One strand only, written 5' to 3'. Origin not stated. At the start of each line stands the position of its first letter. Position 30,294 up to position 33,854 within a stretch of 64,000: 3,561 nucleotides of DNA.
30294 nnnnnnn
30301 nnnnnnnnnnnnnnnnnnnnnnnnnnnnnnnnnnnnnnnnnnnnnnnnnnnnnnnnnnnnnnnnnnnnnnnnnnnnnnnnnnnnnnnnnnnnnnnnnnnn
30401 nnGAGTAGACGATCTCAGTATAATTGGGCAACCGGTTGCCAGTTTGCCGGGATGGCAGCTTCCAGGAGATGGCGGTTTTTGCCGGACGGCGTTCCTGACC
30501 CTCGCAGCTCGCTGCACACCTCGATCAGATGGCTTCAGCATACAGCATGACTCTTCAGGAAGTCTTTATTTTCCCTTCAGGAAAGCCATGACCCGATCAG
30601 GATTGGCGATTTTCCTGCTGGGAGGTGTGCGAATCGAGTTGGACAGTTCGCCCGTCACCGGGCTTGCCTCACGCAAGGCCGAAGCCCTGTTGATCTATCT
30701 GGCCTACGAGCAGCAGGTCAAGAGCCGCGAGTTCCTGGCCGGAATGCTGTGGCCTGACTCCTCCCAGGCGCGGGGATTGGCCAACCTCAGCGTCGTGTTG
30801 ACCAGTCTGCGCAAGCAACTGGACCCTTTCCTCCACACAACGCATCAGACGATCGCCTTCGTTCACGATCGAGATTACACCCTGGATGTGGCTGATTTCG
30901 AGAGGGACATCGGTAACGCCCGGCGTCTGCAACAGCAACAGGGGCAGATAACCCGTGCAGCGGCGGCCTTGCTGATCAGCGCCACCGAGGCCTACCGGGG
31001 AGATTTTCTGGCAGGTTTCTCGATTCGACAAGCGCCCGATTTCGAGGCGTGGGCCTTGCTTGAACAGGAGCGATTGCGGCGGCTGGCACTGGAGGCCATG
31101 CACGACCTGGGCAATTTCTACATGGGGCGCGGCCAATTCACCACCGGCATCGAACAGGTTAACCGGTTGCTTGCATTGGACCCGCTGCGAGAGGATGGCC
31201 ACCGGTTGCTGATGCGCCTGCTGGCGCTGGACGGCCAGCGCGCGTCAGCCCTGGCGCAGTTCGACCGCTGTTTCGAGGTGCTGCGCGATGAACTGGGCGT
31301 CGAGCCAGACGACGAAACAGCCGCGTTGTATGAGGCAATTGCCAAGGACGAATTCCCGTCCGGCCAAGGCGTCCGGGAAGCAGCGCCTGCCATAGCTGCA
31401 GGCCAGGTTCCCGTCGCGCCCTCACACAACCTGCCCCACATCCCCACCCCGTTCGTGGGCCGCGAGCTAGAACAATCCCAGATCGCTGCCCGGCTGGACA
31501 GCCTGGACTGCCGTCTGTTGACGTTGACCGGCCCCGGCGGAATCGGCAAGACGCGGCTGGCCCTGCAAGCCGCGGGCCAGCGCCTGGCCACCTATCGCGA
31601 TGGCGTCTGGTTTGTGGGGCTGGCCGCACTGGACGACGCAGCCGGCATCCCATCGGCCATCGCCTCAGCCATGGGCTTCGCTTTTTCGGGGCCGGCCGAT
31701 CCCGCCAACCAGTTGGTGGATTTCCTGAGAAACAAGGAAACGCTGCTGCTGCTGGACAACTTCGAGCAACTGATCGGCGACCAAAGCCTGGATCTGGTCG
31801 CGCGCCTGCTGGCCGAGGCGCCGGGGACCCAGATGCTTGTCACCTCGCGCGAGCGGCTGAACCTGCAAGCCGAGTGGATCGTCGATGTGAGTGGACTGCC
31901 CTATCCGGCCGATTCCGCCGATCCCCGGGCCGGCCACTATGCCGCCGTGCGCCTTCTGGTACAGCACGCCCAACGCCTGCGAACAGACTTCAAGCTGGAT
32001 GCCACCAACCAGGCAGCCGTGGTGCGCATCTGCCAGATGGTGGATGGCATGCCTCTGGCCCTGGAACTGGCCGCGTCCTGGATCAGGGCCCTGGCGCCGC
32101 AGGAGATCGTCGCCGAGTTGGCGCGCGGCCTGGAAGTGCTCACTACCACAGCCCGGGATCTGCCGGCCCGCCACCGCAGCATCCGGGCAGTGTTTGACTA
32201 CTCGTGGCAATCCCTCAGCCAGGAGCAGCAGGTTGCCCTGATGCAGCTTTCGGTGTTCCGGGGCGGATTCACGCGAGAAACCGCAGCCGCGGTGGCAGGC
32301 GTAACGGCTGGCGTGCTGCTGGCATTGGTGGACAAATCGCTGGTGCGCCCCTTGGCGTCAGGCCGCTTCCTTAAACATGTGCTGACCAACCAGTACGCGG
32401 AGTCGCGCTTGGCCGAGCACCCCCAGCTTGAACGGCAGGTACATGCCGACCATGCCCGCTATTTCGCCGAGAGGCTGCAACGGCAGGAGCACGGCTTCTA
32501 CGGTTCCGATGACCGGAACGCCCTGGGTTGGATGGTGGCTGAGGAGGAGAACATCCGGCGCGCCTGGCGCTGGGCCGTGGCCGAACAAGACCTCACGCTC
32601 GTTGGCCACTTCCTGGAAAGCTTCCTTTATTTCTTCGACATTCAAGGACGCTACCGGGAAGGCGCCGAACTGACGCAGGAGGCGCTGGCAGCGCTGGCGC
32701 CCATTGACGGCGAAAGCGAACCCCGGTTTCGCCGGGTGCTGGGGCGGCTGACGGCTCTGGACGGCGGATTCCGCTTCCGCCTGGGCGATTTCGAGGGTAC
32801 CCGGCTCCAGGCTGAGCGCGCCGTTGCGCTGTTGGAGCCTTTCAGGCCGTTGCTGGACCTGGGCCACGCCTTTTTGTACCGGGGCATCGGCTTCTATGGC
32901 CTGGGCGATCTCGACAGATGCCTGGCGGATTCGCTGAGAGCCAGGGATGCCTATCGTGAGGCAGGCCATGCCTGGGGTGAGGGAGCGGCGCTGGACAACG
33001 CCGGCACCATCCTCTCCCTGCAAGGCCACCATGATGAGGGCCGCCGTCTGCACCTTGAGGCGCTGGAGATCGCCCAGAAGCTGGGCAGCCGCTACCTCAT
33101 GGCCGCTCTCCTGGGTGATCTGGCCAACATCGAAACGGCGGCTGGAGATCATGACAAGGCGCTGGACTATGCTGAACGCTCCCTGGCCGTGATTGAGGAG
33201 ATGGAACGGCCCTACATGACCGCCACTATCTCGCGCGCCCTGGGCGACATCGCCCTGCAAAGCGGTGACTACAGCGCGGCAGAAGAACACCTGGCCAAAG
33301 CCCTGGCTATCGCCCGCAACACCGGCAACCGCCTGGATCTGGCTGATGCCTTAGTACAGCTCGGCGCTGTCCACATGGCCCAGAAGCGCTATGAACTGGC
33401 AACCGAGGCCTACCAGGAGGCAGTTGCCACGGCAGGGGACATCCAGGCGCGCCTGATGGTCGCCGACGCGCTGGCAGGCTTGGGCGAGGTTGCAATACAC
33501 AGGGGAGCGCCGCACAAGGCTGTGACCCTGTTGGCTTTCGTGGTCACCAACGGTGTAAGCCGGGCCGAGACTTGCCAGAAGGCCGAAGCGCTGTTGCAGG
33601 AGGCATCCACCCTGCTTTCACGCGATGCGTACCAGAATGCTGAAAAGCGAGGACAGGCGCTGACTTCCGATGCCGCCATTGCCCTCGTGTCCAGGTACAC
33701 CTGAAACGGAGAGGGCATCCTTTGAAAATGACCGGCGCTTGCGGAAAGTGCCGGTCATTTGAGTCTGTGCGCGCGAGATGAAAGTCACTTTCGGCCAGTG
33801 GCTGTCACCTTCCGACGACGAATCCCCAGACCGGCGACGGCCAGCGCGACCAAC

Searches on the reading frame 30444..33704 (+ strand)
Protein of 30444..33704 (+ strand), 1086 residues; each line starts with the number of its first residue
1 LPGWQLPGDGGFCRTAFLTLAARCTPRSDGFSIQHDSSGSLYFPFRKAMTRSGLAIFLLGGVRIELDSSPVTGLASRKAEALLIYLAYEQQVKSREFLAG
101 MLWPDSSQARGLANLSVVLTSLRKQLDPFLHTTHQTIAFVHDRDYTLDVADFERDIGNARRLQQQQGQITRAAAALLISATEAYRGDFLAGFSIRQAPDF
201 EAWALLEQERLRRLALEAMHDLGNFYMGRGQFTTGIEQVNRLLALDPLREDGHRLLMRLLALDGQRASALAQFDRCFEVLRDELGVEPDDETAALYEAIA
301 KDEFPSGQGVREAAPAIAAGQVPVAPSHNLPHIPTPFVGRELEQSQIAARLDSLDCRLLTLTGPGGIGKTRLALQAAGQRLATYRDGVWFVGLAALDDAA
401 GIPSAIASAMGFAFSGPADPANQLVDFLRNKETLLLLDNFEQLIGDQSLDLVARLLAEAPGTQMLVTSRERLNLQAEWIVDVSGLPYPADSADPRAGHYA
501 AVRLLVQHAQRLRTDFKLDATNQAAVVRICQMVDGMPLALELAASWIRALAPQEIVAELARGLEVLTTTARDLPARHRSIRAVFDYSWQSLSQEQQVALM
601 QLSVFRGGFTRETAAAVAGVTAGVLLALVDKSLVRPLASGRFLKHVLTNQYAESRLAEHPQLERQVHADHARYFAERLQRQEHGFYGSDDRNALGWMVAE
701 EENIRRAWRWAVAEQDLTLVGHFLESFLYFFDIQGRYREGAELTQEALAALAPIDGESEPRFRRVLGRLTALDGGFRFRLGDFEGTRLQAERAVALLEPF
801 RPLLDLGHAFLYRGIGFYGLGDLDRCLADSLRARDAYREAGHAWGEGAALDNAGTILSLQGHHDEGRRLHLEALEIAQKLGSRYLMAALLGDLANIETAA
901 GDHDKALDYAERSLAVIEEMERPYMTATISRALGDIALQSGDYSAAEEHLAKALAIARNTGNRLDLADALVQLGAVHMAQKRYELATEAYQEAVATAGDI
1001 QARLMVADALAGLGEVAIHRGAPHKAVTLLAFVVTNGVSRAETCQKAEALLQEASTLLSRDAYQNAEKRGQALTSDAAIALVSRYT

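Call 6: search_protein_families(library=pfam, proteins=[window:30444-33704:+])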
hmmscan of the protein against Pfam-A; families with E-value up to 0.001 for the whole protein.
window:30444-33704:+ (1086 aa): 15 families
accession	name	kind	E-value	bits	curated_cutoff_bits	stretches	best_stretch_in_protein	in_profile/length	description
PF13424.12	TPR_12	-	1e-23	83.7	30.1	3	886-958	2-76/77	Tetratricopeptide repeat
PF03704.23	BTAD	-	2e-23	83.8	22.1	1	147-299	1-145/146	Bacterial transcriptional activator domain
PF07719.23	TPR_2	-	1.6e-11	43.8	27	0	967-995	1-29/34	Tetratricopeptide repeat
PF00515.34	TPR_1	-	1.9e-10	40.5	27.8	1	967-994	1-28/34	Tetratricopeptide repeat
PF13374.12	TPR_10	-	4.5e-09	36.5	27.5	0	848-880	3-35/42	Tetratricopeptide repeat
PF13181.12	TPR_8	-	6.6e-09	35.7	25.7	0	933-959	7-33/34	Tetratricopeptide repeat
PF13176.12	TPR_7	-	1.2e-07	31.6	27.9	0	932-963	4-35/36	Tetratricopeptide repeat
PF17874.7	TPR_MalT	-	2.2e-07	30.9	45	1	894-1067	8-181/336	MalT-like TPR region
PF13428.12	TPR_14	-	2.3e-06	28.1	23.5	0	968-1008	2-43/44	Tetratricopeptide repeat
PF00931.28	NB-ARC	-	6e-06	26.1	23.5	1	345-471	6-138/248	NB-ARC domain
PF10602.15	RPN7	-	1.6e-05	25.1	29.6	0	887-1008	36-152/174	26S proteasome subunit RPN7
PF12862.13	ANAPC5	-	5e-05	23.7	23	0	937-1001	8-72/91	Anaphase-promoting complex subunit 5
PF13191.12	AAA_16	-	7.3e-05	23.8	32.6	1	336-461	1-161/167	AAA ATPase domain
PF13401.12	AAA_22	-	0.00013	22.7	27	1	356-457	5-109/130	AAA domain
PF13432.12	TPR_16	-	0.0004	21.2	32.7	0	932-996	2-60/65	Tetratricopeptide repeat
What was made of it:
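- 30588..33704 (+): RegA, a large SARP-like regulator (wHTH-BTAD-NB-ARC-TPR), 1038 aa. Call 6.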

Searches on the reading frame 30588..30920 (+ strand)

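Call 31: search_protein_families(library=pfam, proteins=[window:30588-30920:+], max_evalue=1)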
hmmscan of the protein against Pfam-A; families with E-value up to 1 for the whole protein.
window:30588-30920:+ (111 aa): 1 family
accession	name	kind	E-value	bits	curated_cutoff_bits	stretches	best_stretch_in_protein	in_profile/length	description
PF00486.34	Trans_reg_C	-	0.0033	17.9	26.2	1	29-97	8-75/77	Transcriptional regulatory protein, C terminal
